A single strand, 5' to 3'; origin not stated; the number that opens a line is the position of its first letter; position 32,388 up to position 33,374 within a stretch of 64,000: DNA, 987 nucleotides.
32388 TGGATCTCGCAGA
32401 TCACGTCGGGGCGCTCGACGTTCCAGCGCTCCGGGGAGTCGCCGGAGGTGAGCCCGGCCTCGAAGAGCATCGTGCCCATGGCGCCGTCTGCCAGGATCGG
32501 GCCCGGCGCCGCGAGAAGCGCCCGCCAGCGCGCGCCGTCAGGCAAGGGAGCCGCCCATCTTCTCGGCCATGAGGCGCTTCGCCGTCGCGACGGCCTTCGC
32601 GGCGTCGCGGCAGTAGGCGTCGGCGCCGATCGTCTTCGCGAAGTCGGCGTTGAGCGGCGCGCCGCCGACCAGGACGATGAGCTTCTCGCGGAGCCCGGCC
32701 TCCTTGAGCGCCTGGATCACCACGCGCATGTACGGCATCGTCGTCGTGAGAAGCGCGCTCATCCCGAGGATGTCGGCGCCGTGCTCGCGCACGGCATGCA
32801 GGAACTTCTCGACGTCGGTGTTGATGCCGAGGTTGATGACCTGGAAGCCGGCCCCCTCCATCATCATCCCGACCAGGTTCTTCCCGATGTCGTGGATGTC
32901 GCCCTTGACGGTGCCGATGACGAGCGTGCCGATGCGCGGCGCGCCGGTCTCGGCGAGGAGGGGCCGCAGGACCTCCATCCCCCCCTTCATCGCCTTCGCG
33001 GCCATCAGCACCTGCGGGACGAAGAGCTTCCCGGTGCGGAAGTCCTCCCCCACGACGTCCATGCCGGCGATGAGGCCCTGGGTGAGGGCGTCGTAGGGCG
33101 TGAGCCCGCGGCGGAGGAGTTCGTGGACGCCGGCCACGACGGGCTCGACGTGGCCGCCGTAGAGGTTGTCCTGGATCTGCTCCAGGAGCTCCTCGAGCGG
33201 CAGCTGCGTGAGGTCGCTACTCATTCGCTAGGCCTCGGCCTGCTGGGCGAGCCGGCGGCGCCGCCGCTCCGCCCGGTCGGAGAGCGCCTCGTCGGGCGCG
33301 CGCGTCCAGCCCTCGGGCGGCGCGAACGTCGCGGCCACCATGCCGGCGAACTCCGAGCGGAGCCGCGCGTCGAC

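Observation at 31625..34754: Non-pyrrolysine MttB-family methyltransferase + corrinoid protein + homocysteine-methyltransferase-domain protein: a three-component quaternary-amine demethylation system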

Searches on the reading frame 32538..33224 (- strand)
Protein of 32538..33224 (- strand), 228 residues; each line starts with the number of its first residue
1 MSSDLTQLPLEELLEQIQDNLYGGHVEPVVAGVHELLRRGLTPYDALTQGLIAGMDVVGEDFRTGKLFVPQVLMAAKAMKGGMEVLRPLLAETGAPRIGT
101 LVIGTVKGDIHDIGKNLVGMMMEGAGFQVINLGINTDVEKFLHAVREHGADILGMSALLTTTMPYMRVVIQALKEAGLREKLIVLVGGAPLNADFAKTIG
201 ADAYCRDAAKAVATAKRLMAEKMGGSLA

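Call 7: search_protein_families(library=pfam, proteins=[window:32538-33224:-], max_evalue=0.001)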
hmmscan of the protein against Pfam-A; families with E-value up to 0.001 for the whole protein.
window:32538-33224:- (228 aa): 2 families
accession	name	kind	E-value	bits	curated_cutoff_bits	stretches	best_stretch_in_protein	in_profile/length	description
PF02310.24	B12-binding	-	6.6e-27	94.2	32.1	1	100-209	2-113/121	B12 binding domain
PF02607.22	B12-binding_2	-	9.5e-19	67.8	23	1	13-86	1-73/74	B12 binding domain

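Call 8: search_protein_families(library=ncbifam, proteins=[window:32538-33224:-], max_evalue=0.001)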
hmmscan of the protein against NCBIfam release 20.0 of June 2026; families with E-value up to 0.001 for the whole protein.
window:32538-33224:- (228 aa): 16 families
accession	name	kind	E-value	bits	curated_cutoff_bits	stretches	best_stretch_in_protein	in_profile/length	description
NF047996.1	corrin_MtgC_2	exception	4.2e-62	209.4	370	1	11-220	2-211/212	glycine betaine-specific corrinoid protein MtgC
NF047995.1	corrinoid_MtgC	exception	2.7e-57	193.7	310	1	11-220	2-214/215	glycine betaine-specific corrinoid protein MtgC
TIGR02370.1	pyl_corrinoid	subfamily_domain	7.9e-55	185.3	215.3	1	20-211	5-197/197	methyltransferase cognate corrinoid protein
NF041607.1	dimeth_corrin_MtbC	equivalog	1.6e-54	184.5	350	1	25-218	9-202/203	dimethylamine corrinoid protein MtbC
TIGR02082.1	metH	equivalog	5.9e-45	153.3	1010.85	1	5-223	641-862/1182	methionine synthase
NF040655.1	MtaC_Meth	equivalog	2e-37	128.6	420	1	9-221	31-240/253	methanol--corrinoid protein MtaC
NF007024.0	PRK09490.1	equivalog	5.8e-37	127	1497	1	15-222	663-879/1234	methionine synthase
NF040669.1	MtaC2_Meth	equivalog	5.8e-34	117.6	450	1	8-221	37-248/267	methanol--corrinoid protein MtaC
NF002612.0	PRK02261.1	equivalog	3e-15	56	110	1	100-189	5-93/148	methylaspartate mutase subunit S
TIGR01501.1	MthylAspMutase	equivalog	2.2e-12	46.9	135.8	1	100-189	3-91/134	methylaspartate mutase subunit S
NF052513.1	TransRegCarH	equivalog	1.7e-11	43.9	400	1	13-208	83-267/274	HTH-type transcriptional repressor CarH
NF040743.1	ornith_mutase_E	equivalog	2.3e-09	35.8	800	1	101-220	598-724/730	D-ornithine 4,5-aminomutase subunit OraE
NF052385.1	Lys_5_6_beta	equivalog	1.1e-08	35.1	280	1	126-210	138-225/241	lysine 5,6-aminomutase subunit beta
TIGR00640.1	acid_CoA_mut_C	subfamily_domain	2.5e-08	34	57.45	1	102-196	6-99/132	methylmalonyl-CoA mutase C-terminal domain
NF006944.0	PRK09426.1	equivalog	2e-05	22.7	876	1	96-218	590-710/721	methylmalonyl-CoA mutase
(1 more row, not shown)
